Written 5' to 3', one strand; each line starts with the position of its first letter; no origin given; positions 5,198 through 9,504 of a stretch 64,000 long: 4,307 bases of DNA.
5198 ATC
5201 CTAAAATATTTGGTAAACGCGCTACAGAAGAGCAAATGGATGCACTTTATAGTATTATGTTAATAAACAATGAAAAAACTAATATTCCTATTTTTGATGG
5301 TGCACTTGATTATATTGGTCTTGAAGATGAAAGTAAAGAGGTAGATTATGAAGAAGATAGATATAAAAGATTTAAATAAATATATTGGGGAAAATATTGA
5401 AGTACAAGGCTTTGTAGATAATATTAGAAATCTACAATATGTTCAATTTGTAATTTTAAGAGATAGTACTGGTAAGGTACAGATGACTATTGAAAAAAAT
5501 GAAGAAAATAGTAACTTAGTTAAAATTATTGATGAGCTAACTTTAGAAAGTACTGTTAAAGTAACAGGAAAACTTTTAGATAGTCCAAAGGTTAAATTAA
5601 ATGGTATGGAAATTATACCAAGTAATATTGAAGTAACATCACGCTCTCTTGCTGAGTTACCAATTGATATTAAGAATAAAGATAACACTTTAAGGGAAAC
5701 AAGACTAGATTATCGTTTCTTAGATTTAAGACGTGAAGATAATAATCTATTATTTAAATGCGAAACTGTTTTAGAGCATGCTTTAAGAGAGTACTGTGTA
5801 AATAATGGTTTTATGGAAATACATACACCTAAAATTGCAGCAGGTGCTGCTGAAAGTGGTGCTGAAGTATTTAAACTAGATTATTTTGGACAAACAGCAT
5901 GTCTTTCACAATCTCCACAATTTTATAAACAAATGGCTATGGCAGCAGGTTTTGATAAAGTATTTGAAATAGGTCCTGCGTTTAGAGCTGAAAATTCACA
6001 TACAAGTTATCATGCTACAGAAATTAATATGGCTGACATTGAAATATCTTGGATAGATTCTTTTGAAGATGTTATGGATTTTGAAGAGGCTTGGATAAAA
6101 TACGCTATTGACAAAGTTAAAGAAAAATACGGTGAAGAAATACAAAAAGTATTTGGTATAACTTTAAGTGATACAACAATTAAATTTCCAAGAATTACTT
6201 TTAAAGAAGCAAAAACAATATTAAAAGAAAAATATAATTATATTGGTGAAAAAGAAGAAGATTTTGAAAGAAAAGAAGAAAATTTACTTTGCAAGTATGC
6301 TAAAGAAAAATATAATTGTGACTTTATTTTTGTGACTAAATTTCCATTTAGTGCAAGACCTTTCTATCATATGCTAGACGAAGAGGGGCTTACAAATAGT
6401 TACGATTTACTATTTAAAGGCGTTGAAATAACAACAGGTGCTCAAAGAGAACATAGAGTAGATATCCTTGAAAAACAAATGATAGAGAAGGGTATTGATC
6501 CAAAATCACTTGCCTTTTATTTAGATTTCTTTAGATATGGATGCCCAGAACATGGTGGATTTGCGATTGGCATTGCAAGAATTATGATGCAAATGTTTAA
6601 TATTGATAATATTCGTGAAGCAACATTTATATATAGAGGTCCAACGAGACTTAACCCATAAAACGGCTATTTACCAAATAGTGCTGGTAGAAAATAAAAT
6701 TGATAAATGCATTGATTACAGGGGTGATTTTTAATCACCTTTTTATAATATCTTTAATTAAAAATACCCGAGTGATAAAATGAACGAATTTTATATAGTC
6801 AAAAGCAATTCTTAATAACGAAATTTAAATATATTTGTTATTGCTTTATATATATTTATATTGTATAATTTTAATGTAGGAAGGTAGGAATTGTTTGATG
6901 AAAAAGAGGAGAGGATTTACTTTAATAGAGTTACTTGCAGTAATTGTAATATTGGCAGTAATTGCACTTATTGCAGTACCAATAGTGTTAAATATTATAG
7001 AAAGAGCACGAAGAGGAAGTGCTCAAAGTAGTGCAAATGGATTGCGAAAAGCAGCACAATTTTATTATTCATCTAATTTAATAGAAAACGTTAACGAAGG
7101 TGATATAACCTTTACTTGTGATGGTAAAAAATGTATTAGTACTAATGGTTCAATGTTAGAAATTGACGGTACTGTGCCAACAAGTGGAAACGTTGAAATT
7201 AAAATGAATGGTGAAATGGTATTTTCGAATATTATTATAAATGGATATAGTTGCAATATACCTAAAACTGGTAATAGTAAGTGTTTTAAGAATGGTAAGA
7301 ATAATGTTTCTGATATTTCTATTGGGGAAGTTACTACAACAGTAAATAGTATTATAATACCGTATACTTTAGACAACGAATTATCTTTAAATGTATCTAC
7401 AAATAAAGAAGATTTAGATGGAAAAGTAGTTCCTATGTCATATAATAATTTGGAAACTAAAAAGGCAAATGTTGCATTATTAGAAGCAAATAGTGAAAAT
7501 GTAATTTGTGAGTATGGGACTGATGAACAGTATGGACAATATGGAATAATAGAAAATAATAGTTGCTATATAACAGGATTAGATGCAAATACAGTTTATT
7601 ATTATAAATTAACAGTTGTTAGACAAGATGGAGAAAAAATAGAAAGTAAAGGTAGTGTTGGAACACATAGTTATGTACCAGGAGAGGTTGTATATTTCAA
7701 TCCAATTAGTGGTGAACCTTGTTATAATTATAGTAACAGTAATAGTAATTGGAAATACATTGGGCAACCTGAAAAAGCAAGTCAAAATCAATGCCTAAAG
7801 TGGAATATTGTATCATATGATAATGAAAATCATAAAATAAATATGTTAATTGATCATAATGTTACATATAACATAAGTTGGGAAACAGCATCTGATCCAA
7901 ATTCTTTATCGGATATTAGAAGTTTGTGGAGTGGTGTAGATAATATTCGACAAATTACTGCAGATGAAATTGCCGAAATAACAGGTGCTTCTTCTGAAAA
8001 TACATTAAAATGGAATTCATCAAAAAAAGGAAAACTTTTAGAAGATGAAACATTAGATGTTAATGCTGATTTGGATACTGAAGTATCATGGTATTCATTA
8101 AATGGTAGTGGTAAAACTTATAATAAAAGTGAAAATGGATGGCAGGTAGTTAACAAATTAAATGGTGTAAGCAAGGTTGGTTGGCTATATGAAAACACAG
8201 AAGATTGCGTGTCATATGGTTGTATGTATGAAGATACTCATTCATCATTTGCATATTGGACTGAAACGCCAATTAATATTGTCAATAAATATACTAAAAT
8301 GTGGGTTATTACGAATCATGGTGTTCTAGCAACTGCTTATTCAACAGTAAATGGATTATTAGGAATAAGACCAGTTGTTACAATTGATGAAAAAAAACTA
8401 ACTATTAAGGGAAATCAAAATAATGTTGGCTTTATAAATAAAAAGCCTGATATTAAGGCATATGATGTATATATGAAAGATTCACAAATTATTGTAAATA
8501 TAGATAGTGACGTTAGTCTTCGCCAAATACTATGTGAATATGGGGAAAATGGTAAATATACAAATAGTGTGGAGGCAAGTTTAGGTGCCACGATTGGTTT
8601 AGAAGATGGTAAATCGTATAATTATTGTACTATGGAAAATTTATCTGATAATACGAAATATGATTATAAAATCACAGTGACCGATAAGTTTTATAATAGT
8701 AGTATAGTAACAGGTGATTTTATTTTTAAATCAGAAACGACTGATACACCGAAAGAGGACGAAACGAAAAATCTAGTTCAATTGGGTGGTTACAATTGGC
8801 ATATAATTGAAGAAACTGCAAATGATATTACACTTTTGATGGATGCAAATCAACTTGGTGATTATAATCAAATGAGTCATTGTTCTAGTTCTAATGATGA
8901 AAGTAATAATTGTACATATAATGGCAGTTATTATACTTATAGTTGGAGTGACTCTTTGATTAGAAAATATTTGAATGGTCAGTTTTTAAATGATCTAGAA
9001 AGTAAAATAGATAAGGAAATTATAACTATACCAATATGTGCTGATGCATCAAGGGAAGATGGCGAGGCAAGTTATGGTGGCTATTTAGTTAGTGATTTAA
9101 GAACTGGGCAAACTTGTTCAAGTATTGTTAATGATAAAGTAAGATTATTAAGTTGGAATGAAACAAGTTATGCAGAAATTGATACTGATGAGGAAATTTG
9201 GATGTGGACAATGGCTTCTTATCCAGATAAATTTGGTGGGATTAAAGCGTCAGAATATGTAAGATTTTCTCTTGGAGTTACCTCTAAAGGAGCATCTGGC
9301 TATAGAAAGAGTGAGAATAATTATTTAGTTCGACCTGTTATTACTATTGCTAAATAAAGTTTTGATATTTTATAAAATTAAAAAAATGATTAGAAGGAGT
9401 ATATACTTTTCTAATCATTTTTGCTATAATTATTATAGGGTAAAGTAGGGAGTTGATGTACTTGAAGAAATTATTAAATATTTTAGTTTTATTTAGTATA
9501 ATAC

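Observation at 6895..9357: Orphan 820-aa protein with a perfect type IV prepilin signal and a large repeat-containing C-terminal module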

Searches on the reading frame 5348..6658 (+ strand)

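Call 6: search_protein_families(library=pfam, proteins=[window:5348-6658:+], max_evalue=0.001)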
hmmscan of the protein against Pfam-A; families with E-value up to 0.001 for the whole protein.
window:5348-6658:+ (437 aa): 3 families
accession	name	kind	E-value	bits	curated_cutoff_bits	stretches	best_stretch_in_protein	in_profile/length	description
PF00152.25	tRNA-synt_2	-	7.8e-79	265.4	25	1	117-426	3-302/308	tRNA synthetases class II (D, K and N)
PF01336.31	tRNA_anti-codon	-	1.9e-10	40.9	27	1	18-96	2-74/75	OB-fold nucleic acid binding domain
PF12869.13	tRNA_anti-like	-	6.3e-05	23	23.5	1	9-69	65-131/146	tRNA_anti-like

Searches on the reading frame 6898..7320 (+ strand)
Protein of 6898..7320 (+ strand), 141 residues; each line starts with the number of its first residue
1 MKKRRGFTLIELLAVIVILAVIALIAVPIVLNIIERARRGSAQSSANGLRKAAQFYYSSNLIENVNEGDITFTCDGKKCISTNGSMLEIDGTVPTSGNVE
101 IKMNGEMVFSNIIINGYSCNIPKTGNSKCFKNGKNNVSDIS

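Call 24: search_protein_families(library=pfam, proteins=[window:6898-7320:+], max_evalue=10)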
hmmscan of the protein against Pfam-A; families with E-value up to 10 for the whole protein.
window:6898-7320:+ (141 aa): 2 families
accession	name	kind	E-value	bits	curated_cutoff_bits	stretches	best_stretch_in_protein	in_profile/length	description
PF07963.17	N_methyl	-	1.7e-09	37.3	21.2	1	1-26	1-26/27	Prokaryotic N-terminal methylation motif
PF12669.12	FeoB_associated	-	2.6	8.8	27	1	16-40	3-27/44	FeoB-associated Cys-rich membrane protein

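Call 28: find_related_loci(query=A2, collection=genome_contigs, flank=10000)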
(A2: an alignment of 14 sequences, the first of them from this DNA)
Query A2 (140 aa) in genome_contigs; peptide patterns used: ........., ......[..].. (x = any residue, [..] = any of these).
598 stretches matched a pattern (row limit reached: there are more); 448 encode a relative of the query (tblastn E <= 1e-3); the best 80 are kept; 80 distinct loci.
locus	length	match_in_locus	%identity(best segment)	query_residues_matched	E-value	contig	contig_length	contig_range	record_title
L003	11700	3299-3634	47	3-119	4e-28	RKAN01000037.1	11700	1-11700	MAG: bacterium isolate UBG175 contig1407450, whole genome shotgun sequence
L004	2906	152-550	45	1-120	4e-27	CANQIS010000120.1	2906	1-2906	MAG: uncultured Bacilli bacterium isolate Lapin-027__bin63 genome assembly, contig: Lapin-027__NODE_42760_length_2906_co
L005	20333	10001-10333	45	1-119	2e-25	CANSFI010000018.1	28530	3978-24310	MAG TPA_asm: uncultured Tenericutes bacterium isolate SRR15730532_bin.52_metawrap_v1.3_MAG genome assembly, contig: NODE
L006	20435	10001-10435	40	1-129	4e-25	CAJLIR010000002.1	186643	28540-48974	MAG TPA_asm: uncultured Bacillales bacterium isolate ERR1600721-bin.53 genome assembly, contig: NODE_46_length_186643_co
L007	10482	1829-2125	43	4-109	3e-24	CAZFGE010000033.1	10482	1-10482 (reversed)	MAG TPA_asm: uncultured Muribaculaceae bacterium isolate SRP278969_co1_93 genome assembly, contig: NODE_9343_length_1048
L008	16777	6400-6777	43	5-121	2e-24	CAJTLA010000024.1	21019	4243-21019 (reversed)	MAG TPA_asm: uncultured Bacilli bacterium isolate MGBC102946 genome assembly, contig: MGBC102946.24, whole genome shotgu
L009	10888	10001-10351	42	1-119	3e-24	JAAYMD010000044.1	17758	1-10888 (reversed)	MAG: Mollicutes bacterium isolate AS20ysBPTH_155 45729_AS20, whole genome shotgun sequence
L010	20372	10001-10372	41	1-120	5e-24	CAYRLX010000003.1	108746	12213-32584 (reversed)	MAG TPA_asm: uncultured Muribaculaceae bacterium isolate SRP278969_co2_639 genome assembly, contig: NODE_62_length_10874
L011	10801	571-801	53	4-81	4e-23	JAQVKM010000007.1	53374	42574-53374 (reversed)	MAG: Bacilli bacterium isolate STE_87 NODE_1041_length_53374_cov_6.378031_Sandtown_E, whole genome shotgun sequence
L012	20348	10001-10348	43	3-119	4e-23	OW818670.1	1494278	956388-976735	metagenome genome assembly, chromosome: 1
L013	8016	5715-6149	39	2-133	9e-23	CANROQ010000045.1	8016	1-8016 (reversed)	MAG: uncultured Bacilli bacterium isolate Lapin-019__bin42 genome assembly, contig: Lapin-019__NODE_5439_length_8016_cov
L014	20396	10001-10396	42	3-137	1e-22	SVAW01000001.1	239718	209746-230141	MAG: Bacillota bacterium isolate SIG212 NODE_596_length_239718_cov_11.209244, whole genome shotgun sequence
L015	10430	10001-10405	39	4-140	1e-22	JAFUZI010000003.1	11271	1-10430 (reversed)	MAG: Bacilli bacterium isolate RGIG4963 Roe_deer_Rumen-4__c10397, whole genome shotgun sequence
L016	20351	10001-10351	45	3-106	2e-22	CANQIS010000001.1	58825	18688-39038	MAG: uncultured Bacilli bacterium isolate Lapin-027__bin63 genome assembly, contig: Lapin-027__NODE_366_length_58825_cov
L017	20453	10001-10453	39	3-140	2e-22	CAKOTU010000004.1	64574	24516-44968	MAG: uncultured Bacilli bacterium isolate REFINED_METABAT215_TOP10_CONTIGS_1500_ASSEMBLY_K77_MERGED__Hadza_MoBio_hadza-E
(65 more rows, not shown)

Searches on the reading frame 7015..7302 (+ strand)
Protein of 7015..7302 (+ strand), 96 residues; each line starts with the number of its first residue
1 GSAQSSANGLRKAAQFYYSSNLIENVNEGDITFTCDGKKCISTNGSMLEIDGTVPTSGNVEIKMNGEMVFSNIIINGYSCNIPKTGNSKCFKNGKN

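Call 78: search_protein_representatives(protein=window:7015-7302:+)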
Query: 96 residues. Proteins with E-value up to 0.001 (for the whole library): 141; up to 1e-10: 19; up to 1e-30: 2. The best 141 are listed.
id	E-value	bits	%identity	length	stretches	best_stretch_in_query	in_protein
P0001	1.6e-53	194.8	99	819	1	1-96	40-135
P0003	2.9e-34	133.2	68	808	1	1-96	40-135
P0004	1.4e-27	111.9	63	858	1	1-93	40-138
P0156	7.6e-25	103.1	57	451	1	1-95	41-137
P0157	4.4e-23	97.4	53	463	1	1-95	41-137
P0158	2.8e-19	85.3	51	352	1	3-90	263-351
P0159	4.8e-19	84.5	51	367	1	1-92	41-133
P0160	2.9e-18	82.0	50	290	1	1-92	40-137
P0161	1.6e-16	76.5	49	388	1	3-90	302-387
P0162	2.2e-16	76.0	48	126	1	3-92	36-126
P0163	1.2e-13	67.2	43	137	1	1-90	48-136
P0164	1.3e-13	67.2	44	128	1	5-90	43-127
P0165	7.9e-13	64.7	41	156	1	3-92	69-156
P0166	2.7e-12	63.0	40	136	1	2-92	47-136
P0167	1.2e-11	60.9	43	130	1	3-90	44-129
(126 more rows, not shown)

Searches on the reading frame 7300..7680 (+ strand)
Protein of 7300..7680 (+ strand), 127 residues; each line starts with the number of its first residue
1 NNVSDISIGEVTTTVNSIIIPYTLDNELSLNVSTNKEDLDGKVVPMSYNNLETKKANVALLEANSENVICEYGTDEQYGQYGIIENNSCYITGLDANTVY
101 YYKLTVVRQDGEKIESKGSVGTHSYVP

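Call 24: search_protein_families(library=pfam, proteins=[window:7300-7680:+], max_evalue=10)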
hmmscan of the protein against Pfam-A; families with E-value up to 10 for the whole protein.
window:7300-7680:+ (127 aa): 2 families
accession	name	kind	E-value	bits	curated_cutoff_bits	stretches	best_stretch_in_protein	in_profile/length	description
PF16656.11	Pur_ac_phosph_N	-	0.015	16.3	30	1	54-105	26-79/93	Purple acid Phosphatase, N-terminal domain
PF00041.27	fn3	-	0.088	13.5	25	1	86-118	48-80/84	Fibronectin type III domain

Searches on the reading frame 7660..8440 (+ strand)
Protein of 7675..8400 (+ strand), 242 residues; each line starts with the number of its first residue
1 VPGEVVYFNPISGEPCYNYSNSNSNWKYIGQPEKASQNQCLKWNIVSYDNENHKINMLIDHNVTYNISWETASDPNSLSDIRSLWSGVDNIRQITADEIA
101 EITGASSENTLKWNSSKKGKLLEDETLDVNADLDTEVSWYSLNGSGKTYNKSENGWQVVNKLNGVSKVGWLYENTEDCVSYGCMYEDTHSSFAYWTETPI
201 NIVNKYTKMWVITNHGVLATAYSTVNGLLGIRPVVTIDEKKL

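Call 24: search_protein_families(library=pfam, proteins=[window:7660-8440:+], max_evalue=10)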
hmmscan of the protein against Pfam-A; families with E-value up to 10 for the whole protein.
window:7660-8440:+ (260 aa): 1 family
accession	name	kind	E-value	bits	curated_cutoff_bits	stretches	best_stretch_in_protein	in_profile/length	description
PF18134.7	AGS_C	-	2.3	8.7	26.7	0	203-231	57-84/129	Adenylyl/Guanylyl and SMODS C-terminal sensor domain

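Call 40: find_homologous_proteins(query=window:7675-8400:+)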
Query seq(242 aa) (242 aa): 2 proteins with E <= 0.001 among 163 candidates.
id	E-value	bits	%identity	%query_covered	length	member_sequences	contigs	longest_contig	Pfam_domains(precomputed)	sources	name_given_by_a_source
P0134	1.5e-18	85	32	97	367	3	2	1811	PF07963.18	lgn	-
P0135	2.7e-18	84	32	97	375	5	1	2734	PF07963.18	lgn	-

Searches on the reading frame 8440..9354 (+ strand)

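Call 24: search_protein_families(library=pfam, proteins=[window:8440-9354:+], max_evalue=10)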
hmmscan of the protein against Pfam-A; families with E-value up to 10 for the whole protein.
window:8440-9354:+ (305 aa): 5 families
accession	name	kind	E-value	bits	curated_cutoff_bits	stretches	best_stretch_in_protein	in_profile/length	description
PF19789.6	DUF6273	-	2.5e-09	37.7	23.5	1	152-303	16-170/172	Domain of unknown function (DUF6273)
PF16656.11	Pur_ac_phosph_N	-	0.0033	18.4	30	1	15-82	13-82/93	Purple acid Phosphatase, N-terminal domain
PF11256.13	SAV0927-like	-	0.058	14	25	1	69-91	17-39/80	SAV0927-like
PF20716.2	ATPTG10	-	0.078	13.9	25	1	138-180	5-47/99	ATPTG10-like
PF21015.2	Ybfg_C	-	0.11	12.9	27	1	60-145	3-87/148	Ybfg C-terminal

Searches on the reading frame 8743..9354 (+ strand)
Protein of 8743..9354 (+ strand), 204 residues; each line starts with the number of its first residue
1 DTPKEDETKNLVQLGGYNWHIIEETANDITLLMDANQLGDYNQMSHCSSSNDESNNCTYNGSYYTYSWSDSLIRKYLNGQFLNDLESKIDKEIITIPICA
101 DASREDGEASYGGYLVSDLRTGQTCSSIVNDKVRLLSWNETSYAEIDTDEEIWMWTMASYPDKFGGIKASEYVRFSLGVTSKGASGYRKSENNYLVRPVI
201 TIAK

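Call 58: predict_structure(alignment_id=A3)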
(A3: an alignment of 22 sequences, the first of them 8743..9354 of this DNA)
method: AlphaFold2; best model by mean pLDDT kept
length: 204 residues; sequences in the alignment: 22
mean_pLDDT: 77.7   pTM: 0.80
mean pLDDT of the five models: 77.7, 74.6, 59.7, 57.5, 55.0
residues with pLDDT >= 90: 75; 70-90: 64; 50-70: 49; < 50: 16
segments of 3 or more residues with pLDDT < 50: 1-8, 161-165, 167-169
pLDDT, mean of each block of 10 residues (from residue 1): 44 93 94 92 82 60 73 94 96 94 60 79 85 89 64 72 45 67 71 91 96
secondary structure, 60 per line:
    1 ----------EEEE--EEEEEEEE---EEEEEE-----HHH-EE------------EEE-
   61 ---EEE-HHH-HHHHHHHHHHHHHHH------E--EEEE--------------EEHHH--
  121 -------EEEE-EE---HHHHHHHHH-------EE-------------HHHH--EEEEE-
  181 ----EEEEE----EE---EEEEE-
elements in order: E11-14 E17-24 E28-33 E57-59 E64-66 H72-86 E96-99 E128-131 H138-146 H169-172 E175-179 E185-189 E199-203

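Call 62: fold_search(model_id=the predicted structure, library=pdb)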
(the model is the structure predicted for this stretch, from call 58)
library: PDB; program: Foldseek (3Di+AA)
matches with E <= 10: 316; with E <= 0.001: 0
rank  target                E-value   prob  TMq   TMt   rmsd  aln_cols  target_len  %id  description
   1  3itq_A                2.3e-01  0.06  0.18  0.18  14.5       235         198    9  Crystal Structure of a Prolyl 4-Hydroxylase from Bacillus anthracis (released 2009-12-15)
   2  5iav_B                3.9e-01  0.06  0.19  0.20  14.1       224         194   10  Mechanistic and Structural Analysis of Substrate Recognition and Cofactor Binding by an Unusual Bacterial Prolyl Hydro (released 2016-04-27)
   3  5iav_A                3.9e-01  0.06  0.19  0.19  14.3       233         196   10  Mechanistic and Structural Analysis of Substrate Recognition and Cofactor Binding by an Unusual Bacterial Prolyl Hydro (released 2016-04-27)
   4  4yli_E                4.1e-01  0.10  0.19  0.24  13.7       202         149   12  CL-K1 trimer (released 2015-04-08)
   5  3oyy_A                4.1e-01  0.02  0.10  0.11  23.0       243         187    8  Structure of Pseudomonas aeruginosa elongation factor P (released 2011-03-09)
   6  4yli_A                4.4e-01  0.13  0.22  0.27  13.7       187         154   11  CL-K1 trimer (released 2015-04-08)
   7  3bdw_C                4.4e-01  0.12  0.16  0.23   8.5       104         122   10  Human CD94/NKG2A (released 2008-01-01)
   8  4j6q                  4.4e-01  0.11  0.22  0.31  13.5       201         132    7  Crystal structure of calcium2+-free wild-type CD23 lectin domain (crystal form G) (released 2013-08-28)
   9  9a6x_B                4.9e-01  0.02  0.11  0.12  20.9       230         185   10  Integrative model of PTAS-EFP by crosslinking MS and deep learning (released 2024-09-18)
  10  8q4e_A                5.2e-01  0.51  0.35  0.51   8.9       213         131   11  Structure of Legionella pneumophila Lcl C-terminal domain (released 2023-12-27)
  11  3bdw_A                5.2e-01  0.16  0.15  0.23   9.4       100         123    8  Human CD94/NKG2A (released 2008-01-01)
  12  4gj0_C                5.2e-01  0.10  0.22  0.30  13.0       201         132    8  Crystal structure of CD23 lectin domain mutant S252A (released 2013-06-26)
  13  3itq_B                5.2e-01  0.06  0.21  0.22  13.5       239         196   10  Crystal Structure of a Prolyl 4-Hydroxylase from Bacillus anthracis (released 2009-12-15)
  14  4g9a_D                5.8e-01  0.09  0.22  0.31  13.0       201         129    8  Crystal structure of calcium2+-bound wild-type CD23 lectin domain (released 2013-06-26)
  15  4yli_D                6.2e-01  0.10  0.21  0.26  13.5       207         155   12  CL-K1 trimer (released 2015-04-08)
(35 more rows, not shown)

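Call 67: fold_search(model_id=the predicted structure, library=viral)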
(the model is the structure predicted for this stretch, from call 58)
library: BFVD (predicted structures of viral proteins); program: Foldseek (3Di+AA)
matches with E <= 10: 294; with E <= 0.001: 13
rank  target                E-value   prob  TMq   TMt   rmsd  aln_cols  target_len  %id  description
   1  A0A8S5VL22            8.1e-06  1.00  0.59  0.18   5.1       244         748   13  (no name in the UniProt tables at hand)
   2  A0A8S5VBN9            8.6e-06  1.00  0.52  0.35   7.8       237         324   13  DUF6273 domain-containing protein [Myoviridae sp. ctbEa13]
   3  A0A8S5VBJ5            9.1e-06  1.00  0.53  0.42   9.0       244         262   11  ATP-binding sugar transporter [Myoviridae sp. ctbEa13]
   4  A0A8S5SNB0            1.4e-05  1.00  0.48  0.58   6.4       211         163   16  DUF6273 domain-containing protein [Siphoviridae sp. ctCb814]
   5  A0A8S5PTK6            7.1e-05  1.00  0.52  0.26   8.3       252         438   12  Uncharacterized protein [Myoviridae sp. ctzS633]
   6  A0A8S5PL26            7.6e-05  1.00  0.54  0.24   8.0       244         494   16  DUF6273 domain-containing protein [Siphoviridae sp. ctOSJ35]
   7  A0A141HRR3            9.0e-05  1.00  0.56  0.10   6.4       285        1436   15  (no name in the UniProt tables at hand)
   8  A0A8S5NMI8            1.0e-04  1.00  0.46  0.37   4.9       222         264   10  Retinoblastoma-binding protein-like protein [Siphoviridae sp. ctGMq5]
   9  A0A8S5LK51            1.3e-04  1.00  0.58  0.33   5.4       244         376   15  DUF6273 domain-containing protein [Siphoviridae sp. ctnhN1]
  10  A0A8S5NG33            2.4e-04  1.00  0.50  0.24   5.8       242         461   10  Receptor Binding Protein [Siphoviridae sp. ctHEr2]
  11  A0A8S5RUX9            3.8e-04  1.00  0.45  0.18   9.9       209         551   10  (no name in the UniProt tables at hand)
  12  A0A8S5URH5            7.1e-04  1.00  0.58  0.39   5.0       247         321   10  Uncharacterized protein [Myoviridae sp. ctsIb3]
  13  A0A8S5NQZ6            1.0e-03  1.00  0.55  0.22   8.2       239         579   11  Tail sheath protein [Myoviridae sp. ctj3P51]
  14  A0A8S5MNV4            1.3e-03  1.00  0.47  0.46  10.9       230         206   13  DUF6273 domain-containing protein [Myoviridae sp. ctI7W9]
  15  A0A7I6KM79            1.3e-03  1.00  0.46  0.36   6.9       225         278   13  (no name in the UniProt tables at hand)
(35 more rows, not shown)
